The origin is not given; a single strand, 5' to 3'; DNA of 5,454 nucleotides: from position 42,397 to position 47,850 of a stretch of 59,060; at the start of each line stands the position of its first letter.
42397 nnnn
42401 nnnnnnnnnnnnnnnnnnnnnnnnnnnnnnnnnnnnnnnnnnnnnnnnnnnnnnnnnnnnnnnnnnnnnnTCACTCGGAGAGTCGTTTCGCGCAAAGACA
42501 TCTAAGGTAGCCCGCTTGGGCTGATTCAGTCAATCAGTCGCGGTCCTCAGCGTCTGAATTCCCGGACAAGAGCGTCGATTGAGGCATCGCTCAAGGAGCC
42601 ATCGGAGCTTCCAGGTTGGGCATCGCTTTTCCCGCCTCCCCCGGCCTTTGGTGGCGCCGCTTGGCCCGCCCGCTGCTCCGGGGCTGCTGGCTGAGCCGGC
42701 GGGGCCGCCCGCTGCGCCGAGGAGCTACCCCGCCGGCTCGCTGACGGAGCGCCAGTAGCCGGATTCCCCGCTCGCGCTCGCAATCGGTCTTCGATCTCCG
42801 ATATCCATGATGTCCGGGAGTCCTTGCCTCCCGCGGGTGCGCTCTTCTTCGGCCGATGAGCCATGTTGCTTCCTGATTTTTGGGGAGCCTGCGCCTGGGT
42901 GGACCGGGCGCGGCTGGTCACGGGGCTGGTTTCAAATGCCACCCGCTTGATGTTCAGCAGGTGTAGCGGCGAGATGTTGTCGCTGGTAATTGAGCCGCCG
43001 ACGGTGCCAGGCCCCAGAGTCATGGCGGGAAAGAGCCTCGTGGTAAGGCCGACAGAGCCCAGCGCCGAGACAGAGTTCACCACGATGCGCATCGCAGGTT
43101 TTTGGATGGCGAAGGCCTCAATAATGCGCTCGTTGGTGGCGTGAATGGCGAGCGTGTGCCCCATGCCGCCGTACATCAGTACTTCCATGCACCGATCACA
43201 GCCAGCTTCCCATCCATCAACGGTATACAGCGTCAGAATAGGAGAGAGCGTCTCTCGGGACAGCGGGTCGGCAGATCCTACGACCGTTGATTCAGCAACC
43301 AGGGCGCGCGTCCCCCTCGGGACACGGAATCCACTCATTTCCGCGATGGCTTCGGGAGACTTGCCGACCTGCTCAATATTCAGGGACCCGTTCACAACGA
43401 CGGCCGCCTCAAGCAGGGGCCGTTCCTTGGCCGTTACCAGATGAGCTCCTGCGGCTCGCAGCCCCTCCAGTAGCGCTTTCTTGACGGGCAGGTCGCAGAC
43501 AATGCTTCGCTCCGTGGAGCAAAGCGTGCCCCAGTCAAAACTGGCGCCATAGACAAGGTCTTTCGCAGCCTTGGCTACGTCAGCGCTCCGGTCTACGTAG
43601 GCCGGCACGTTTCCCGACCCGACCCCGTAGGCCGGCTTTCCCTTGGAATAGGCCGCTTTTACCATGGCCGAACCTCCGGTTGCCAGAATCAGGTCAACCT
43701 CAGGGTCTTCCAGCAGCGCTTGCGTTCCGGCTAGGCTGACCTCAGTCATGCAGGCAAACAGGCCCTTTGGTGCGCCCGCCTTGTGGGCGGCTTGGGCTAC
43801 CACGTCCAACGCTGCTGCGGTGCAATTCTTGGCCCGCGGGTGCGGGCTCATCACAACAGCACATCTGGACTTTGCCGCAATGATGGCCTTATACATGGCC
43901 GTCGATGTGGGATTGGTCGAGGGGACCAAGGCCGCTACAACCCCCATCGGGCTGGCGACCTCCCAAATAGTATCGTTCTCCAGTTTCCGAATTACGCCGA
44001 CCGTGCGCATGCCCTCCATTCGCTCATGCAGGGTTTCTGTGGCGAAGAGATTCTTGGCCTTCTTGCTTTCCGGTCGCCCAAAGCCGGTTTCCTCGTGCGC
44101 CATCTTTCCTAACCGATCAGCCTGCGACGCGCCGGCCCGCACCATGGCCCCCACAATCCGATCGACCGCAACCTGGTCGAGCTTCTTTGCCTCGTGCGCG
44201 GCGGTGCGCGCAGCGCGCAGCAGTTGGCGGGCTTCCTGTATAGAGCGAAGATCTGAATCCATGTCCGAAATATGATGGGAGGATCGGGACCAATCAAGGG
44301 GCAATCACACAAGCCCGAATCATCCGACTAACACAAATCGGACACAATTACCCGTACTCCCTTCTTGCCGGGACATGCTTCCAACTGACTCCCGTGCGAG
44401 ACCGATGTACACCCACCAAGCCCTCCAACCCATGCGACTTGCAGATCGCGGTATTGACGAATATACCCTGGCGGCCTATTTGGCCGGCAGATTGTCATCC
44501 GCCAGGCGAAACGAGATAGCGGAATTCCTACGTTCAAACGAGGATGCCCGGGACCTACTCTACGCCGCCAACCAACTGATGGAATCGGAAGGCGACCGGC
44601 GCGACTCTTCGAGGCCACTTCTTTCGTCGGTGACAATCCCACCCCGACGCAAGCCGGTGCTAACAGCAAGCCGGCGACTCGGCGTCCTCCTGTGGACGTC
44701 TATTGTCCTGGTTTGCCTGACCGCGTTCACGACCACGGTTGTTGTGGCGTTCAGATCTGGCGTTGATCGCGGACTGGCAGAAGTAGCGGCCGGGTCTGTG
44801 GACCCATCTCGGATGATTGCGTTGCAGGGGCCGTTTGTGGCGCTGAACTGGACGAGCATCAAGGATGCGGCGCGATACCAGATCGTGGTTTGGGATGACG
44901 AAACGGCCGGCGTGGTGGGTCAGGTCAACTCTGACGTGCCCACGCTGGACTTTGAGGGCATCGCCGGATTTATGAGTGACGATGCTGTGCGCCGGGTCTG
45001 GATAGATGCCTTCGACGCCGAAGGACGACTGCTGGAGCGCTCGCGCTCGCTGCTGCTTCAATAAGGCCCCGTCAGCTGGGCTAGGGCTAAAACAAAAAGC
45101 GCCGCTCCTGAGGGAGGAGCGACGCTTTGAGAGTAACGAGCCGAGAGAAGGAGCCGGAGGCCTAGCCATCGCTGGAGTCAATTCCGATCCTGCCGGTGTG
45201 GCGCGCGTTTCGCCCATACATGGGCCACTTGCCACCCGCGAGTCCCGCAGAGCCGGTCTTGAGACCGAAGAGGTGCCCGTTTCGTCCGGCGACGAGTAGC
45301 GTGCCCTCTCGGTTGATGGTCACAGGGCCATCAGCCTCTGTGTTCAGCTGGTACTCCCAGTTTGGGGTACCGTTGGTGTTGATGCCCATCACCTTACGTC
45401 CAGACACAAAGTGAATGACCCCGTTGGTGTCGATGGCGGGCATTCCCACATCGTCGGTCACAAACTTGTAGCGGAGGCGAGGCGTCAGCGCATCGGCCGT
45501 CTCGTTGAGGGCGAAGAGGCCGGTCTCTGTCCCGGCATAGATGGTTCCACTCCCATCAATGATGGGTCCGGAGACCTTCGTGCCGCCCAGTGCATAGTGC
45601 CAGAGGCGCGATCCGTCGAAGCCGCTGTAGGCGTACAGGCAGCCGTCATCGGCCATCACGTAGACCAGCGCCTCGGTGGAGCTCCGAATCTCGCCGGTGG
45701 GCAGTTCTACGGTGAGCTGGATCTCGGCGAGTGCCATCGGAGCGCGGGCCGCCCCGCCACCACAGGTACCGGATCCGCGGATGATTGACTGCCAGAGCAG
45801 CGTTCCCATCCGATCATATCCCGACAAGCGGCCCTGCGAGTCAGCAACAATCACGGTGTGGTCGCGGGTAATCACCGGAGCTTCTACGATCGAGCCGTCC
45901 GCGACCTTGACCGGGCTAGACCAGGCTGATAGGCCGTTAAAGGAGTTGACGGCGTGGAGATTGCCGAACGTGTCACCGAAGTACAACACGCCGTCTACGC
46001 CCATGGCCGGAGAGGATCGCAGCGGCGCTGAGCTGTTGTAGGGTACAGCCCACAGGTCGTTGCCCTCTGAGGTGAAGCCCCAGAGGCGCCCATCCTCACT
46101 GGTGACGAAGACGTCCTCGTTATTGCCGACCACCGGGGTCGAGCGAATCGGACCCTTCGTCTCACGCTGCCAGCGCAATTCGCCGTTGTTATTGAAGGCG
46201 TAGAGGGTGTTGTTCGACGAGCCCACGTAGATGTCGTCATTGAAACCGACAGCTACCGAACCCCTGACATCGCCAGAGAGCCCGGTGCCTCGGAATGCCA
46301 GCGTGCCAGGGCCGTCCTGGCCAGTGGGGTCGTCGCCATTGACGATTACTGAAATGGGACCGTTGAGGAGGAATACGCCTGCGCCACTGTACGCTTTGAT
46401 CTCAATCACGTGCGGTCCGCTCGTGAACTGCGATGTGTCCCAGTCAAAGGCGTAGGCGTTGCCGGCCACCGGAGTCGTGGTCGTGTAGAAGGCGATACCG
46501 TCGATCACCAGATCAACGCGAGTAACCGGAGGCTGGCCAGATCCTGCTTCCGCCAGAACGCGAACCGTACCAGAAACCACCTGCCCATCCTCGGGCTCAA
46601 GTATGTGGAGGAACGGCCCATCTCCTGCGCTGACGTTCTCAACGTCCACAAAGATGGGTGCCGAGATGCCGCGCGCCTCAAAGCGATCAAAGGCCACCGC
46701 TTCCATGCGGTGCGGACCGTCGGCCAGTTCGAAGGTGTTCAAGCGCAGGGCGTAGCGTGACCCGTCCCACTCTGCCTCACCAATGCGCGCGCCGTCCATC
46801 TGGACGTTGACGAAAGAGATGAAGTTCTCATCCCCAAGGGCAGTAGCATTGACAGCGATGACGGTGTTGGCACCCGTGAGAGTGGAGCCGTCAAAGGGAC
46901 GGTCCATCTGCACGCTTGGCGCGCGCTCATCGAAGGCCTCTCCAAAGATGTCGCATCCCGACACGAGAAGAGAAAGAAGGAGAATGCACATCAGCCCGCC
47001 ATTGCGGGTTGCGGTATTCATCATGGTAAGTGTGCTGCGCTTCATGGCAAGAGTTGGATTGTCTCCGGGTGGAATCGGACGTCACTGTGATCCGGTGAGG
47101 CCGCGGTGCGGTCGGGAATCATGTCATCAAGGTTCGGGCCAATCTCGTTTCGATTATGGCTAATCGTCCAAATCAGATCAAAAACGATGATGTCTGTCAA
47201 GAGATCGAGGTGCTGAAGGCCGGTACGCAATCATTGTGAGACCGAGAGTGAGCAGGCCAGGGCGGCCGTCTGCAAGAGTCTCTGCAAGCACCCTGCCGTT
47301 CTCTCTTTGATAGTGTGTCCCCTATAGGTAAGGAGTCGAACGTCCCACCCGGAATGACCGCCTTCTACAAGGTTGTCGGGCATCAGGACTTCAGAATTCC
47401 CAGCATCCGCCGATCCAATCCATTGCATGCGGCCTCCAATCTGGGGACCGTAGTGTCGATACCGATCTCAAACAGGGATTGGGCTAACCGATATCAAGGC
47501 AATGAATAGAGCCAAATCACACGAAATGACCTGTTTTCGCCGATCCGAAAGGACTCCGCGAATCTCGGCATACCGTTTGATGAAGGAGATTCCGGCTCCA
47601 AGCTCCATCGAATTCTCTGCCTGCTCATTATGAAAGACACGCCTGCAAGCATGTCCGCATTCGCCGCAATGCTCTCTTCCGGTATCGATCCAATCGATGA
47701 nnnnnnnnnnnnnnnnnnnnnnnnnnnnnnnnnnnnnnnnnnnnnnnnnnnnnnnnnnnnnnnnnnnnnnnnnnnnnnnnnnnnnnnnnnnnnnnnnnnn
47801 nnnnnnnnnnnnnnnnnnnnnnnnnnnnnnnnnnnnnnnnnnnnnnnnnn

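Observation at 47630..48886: KaiC/RecA-like pseudo-ATPase fused to a degenerate GGDEF domain that keeps the RxxD I-site: candidate c-di-GMP receptor heading the EPS operon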

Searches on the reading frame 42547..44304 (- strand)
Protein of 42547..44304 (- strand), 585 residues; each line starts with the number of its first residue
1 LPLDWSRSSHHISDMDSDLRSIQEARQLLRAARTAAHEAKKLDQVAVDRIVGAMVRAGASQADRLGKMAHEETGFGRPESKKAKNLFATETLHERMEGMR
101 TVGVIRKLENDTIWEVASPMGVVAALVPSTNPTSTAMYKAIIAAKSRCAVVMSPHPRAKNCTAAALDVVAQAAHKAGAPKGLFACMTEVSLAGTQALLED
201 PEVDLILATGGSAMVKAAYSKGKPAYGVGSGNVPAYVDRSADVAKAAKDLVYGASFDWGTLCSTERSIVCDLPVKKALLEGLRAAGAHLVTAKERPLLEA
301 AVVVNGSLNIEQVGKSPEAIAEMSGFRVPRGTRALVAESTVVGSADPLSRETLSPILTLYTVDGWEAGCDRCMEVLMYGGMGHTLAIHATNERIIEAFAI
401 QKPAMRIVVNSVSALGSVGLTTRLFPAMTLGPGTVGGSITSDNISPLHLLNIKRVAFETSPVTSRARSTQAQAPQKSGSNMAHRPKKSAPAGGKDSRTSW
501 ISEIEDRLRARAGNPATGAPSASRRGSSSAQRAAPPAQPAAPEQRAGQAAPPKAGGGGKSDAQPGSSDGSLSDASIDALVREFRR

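Call 65: search_protein_families(library=pfam, proteins=[window:42547-44304:-], max_evalue=0.001)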
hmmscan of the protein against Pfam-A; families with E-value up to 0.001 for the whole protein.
window:42547-44304:- (585 aa): 1 family
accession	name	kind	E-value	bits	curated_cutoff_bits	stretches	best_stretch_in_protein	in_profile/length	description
PF00171.27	Aldedh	-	4.7e-23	81.9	23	1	23-290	29-297/461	Aldehyde dehydrogenase family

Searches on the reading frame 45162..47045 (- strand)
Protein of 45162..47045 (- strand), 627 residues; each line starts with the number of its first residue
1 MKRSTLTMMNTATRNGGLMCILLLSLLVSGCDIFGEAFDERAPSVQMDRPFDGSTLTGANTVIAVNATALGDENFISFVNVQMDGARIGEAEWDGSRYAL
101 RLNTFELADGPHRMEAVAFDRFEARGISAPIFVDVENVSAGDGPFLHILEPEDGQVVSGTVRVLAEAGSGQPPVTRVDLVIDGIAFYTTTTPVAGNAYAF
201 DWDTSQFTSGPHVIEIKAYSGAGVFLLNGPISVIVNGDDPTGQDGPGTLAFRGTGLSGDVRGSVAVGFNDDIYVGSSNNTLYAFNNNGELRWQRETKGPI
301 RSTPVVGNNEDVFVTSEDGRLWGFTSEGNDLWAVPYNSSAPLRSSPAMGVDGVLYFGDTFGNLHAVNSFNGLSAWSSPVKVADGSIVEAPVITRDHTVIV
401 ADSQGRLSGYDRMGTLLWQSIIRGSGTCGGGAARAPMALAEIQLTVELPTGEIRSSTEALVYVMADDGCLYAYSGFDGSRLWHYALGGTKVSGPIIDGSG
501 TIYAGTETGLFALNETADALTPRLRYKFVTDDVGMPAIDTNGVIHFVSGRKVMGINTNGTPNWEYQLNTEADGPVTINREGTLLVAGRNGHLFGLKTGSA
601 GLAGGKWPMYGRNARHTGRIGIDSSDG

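Call 4: search_protein_families(library=pfam, proteins=[window:45162-47045:-], max_evalue=1)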
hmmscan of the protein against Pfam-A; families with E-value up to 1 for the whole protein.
window:45162-47045:- (627 aa): 5 families
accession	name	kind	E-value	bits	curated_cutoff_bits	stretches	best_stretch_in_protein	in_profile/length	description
PF13360.13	PQQ_2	-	9.6e-33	114.2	27.6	3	259-420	24-195/233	Outer membrane protein assembly factor BamB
PF13570.13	Beta-prop_ACSF4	-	1.1e-26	94.4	133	2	256-420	47-210/329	Beta-alanine-activating enzyme, beta-propeller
PF17957.7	Big_7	-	3.9e-16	59.9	24.1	2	144-215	1-69/70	Bacterial Ig domain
PF25292.1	Beta-prop_CGLA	-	0.00021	21.3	26.8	1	269-314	44-90/316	Lambda-carrageenase beta-propeller domain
PF13517.12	FG-GAP_3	-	0.48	11.5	26.9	0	270-298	8-37/61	FG-GAP-like repeat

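Call 5: search_protein_families(library=ncbifam, proteins=[window:45162-47045:-], max_evalue=1)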
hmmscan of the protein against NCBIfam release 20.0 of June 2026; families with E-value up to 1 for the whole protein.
window:45162-47045:- (627 aa): 5 families
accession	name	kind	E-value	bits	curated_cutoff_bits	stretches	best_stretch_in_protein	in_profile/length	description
TIGR03300.1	assembly_YfgL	equivalog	1.8e-28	99.3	285.2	3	257-418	94-265/377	outer membrane protein assembly factor BamB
NF008351.0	PRK11138.1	equivalog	1.8e-19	69.5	423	3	269-385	120-239/394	outer membrane protein assembly factor BamB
NF053615.1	SerThrKinAfsKStmc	equivalog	3.3e-12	45.9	1300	2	344-569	568-772/809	protein serine/threonine kinase AfsK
TIGR04528.1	acido_non_PQQ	subfamily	3e-05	23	650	1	455-512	430-490/493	acido-empty-quinoprotein group A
NF052349.1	BP39L_fam_lectin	equivalog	0.0022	17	400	1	308-433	153-295/335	BP39L family lectin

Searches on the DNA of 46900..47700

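Call 59: search_rna_families(source=window, start=46900, end=47700, threshold=evalue, max_evalue=10)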
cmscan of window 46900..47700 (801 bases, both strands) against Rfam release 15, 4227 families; matches with E-value up to 10: 2.
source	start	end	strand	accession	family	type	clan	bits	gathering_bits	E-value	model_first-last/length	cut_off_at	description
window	47497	47623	+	RF01221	snoU6-47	Gene; snRNA; snoRNA; CD-box;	-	18.9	54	2.4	1-132/132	no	Small nucleolar RNA U6-47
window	47228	47311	+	RF00714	MIR535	Gene; miRNA;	-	17.9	64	1.1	1-95/95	no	MIR535 microRNA precursor family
